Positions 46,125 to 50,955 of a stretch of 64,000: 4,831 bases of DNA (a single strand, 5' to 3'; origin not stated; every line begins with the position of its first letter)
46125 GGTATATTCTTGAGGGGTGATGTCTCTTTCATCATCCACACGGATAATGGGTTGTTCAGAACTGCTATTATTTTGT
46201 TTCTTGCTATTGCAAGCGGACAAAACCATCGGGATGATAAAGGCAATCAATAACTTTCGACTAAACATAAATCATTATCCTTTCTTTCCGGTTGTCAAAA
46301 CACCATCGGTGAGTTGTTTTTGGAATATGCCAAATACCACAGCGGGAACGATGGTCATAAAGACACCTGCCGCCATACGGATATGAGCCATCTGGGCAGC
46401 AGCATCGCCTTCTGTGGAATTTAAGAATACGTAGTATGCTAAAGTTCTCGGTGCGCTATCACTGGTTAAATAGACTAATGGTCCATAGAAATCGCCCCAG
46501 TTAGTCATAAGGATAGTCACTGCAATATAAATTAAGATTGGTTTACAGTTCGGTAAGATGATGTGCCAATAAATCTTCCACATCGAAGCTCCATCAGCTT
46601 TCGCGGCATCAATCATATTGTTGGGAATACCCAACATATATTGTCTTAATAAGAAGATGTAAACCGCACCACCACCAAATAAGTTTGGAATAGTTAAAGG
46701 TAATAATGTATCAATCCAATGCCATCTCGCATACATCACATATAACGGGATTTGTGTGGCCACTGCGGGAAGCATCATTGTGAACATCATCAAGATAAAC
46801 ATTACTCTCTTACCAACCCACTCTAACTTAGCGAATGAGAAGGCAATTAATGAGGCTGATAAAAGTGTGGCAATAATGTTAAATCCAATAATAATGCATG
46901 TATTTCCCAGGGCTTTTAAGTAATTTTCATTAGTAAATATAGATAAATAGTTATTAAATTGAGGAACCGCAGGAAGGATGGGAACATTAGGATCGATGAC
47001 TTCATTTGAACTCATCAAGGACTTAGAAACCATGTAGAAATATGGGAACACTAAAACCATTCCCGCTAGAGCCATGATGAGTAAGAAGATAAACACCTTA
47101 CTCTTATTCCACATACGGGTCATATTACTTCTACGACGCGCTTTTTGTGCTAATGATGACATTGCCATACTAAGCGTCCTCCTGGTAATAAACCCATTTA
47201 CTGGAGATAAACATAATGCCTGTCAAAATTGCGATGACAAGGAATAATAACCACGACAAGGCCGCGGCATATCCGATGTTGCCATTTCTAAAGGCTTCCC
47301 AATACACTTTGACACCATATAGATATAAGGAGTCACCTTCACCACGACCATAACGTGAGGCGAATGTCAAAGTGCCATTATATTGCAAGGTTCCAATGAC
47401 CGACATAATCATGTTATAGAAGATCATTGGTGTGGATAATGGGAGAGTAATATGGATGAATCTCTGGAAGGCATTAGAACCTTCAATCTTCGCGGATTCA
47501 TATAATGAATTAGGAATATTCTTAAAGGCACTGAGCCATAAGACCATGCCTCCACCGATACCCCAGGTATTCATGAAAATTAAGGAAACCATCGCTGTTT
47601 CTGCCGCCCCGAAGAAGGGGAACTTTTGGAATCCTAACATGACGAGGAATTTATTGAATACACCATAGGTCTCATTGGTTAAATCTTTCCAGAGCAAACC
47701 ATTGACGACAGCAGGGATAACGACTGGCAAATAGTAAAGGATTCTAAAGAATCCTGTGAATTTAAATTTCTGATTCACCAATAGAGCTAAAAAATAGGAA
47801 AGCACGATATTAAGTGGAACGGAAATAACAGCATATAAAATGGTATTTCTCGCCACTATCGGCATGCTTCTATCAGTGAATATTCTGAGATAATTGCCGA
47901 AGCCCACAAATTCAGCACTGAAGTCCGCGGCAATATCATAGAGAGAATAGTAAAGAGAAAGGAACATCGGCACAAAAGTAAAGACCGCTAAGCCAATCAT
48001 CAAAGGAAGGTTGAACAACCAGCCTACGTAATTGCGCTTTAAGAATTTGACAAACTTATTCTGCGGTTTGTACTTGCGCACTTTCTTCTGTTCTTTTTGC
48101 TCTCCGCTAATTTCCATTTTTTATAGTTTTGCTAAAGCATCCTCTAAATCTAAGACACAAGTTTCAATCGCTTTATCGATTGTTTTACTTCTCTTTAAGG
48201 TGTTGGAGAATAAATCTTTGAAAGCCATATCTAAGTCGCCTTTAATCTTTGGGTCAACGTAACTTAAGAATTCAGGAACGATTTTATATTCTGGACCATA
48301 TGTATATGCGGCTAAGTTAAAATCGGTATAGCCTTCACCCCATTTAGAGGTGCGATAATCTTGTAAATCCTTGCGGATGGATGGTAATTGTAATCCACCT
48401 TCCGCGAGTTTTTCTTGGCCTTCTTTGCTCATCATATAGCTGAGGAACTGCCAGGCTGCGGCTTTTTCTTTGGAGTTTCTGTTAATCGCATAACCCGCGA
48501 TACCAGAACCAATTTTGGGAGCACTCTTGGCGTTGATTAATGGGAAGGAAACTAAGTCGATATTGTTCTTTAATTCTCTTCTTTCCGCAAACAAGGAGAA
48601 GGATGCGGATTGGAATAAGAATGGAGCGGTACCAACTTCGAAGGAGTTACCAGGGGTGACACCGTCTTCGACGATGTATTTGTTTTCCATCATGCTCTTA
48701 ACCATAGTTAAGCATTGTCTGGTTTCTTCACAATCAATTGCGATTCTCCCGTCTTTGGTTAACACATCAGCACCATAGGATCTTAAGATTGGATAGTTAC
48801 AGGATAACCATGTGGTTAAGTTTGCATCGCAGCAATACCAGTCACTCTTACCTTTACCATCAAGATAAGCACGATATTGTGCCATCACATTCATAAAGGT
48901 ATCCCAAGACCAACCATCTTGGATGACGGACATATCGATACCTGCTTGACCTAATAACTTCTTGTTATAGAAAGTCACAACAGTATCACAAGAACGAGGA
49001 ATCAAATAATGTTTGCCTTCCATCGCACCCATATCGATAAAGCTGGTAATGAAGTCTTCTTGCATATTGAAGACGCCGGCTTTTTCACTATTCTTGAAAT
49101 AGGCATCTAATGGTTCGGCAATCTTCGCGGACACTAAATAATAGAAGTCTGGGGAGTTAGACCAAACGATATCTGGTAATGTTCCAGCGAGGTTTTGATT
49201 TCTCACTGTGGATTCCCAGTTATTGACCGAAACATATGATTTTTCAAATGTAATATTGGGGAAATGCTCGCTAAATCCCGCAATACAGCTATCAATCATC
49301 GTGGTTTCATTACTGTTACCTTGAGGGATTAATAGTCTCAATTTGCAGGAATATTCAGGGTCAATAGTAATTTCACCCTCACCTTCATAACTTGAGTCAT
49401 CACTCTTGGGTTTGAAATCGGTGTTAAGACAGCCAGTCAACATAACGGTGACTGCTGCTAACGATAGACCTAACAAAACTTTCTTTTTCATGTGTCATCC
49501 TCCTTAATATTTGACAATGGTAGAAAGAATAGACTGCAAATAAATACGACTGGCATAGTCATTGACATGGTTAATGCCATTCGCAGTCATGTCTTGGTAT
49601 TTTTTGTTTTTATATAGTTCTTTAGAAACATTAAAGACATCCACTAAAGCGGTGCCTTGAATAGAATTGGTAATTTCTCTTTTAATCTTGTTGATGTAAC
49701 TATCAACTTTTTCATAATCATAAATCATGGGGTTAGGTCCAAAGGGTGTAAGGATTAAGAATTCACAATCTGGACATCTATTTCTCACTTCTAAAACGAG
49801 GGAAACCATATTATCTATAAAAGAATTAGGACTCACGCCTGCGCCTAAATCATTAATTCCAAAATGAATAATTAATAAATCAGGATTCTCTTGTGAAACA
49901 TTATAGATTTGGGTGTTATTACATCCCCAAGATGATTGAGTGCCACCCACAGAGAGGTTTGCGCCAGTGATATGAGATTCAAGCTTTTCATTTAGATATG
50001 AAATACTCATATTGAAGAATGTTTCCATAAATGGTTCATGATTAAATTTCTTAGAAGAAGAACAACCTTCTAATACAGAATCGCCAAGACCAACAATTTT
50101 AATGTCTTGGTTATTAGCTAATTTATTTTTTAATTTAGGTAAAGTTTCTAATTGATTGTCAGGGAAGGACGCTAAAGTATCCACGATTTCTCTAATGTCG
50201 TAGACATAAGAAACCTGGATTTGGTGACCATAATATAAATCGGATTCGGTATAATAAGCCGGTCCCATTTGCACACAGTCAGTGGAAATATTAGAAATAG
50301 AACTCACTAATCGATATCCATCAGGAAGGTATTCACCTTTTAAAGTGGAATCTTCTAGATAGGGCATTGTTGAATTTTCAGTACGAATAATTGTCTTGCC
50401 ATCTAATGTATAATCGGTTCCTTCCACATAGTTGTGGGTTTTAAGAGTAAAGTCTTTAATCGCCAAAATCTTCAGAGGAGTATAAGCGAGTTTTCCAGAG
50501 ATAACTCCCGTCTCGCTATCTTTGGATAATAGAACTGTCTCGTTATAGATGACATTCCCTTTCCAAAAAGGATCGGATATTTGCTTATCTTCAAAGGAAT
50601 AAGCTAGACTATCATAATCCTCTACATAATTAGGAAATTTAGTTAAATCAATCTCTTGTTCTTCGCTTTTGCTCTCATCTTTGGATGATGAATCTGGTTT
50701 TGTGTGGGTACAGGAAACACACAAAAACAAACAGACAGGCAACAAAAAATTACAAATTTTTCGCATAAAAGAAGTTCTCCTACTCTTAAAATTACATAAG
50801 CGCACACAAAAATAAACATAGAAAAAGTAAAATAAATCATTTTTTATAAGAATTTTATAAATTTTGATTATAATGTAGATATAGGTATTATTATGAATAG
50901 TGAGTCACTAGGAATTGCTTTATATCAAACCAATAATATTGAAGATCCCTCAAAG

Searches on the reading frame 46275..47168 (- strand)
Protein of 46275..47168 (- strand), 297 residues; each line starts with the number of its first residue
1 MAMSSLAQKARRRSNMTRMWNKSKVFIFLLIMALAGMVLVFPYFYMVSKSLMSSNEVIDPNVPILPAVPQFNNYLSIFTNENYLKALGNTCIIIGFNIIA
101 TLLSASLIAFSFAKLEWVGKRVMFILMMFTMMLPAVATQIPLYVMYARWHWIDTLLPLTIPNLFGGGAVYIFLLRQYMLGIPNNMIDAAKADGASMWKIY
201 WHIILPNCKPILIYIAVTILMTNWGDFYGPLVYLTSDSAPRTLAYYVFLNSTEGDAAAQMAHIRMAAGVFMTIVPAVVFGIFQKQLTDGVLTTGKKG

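Call 9: search_protein_families(library=pfam, proteins=[window:46275-47168:-], max_evalue=0.001)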
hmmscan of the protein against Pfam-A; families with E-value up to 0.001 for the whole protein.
window:46275-47168:- (297 aa): 1 family
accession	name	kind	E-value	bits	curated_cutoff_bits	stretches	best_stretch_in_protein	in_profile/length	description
PF00528.27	BPD_transp_1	-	9.5e-17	61.7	26.4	1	107-287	3-179/184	Binding-protein-dependent transport system inner membrane component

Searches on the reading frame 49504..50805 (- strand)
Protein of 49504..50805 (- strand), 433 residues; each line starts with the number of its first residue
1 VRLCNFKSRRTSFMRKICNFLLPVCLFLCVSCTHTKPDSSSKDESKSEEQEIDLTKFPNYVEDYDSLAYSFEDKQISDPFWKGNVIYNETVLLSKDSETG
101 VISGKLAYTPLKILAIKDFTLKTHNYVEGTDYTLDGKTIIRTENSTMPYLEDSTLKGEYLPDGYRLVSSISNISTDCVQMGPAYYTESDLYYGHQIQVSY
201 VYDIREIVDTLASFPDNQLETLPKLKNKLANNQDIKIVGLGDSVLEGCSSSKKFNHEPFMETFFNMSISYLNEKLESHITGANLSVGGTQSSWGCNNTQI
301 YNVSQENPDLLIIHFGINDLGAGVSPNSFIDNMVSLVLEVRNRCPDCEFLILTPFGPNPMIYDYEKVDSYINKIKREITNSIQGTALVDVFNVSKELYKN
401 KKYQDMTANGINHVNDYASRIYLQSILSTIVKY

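Call 9: search_protein_families(library=pfam, proteins=[window:49504-50805:-], max_evalue=0.001)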
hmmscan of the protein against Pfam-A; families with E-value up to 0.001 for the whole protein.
window:49504-50805:- (433 aa): 2 families
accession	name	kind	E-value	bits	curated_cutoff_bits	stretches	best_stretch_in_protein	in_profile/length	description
PF13472.12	Lipase_GDSL_2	-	1.3e-14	55.5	32.9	1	240-415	2-172/178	GDSL-like Lipase/Acylhydrolase family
PF00657.28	Lipase_GDSL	-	5.2e-09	37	23.6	1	237-399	1-174/208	GDSL-like Lipase/Acylhydrolase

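Call 47: search_protein_families(library=ncbifam, proteins=[window:49504-50805:-], max_evalue=0.01)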
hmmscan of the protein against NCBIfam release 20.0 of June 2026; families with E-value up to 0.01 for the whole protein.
window:49504-50805:- (433 aa): 0 families

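Call 73: search_solved_structures(query=window:49504-50805:-, max_evalue=0.1)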
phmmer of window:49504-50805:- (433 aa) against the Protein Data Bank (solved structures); distinct sequences matched with E-value up to 0.1: 2.
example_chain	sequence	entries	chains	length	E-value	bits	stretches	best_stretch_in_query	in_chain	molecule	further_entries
7c2a_A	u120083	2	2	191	0.093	14.8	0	259-343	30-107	SGNH-hydrolase family esterase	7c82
7c2c_A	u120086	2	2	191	0.093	14.8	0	259-343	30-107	SGNH-hydrolase family esterase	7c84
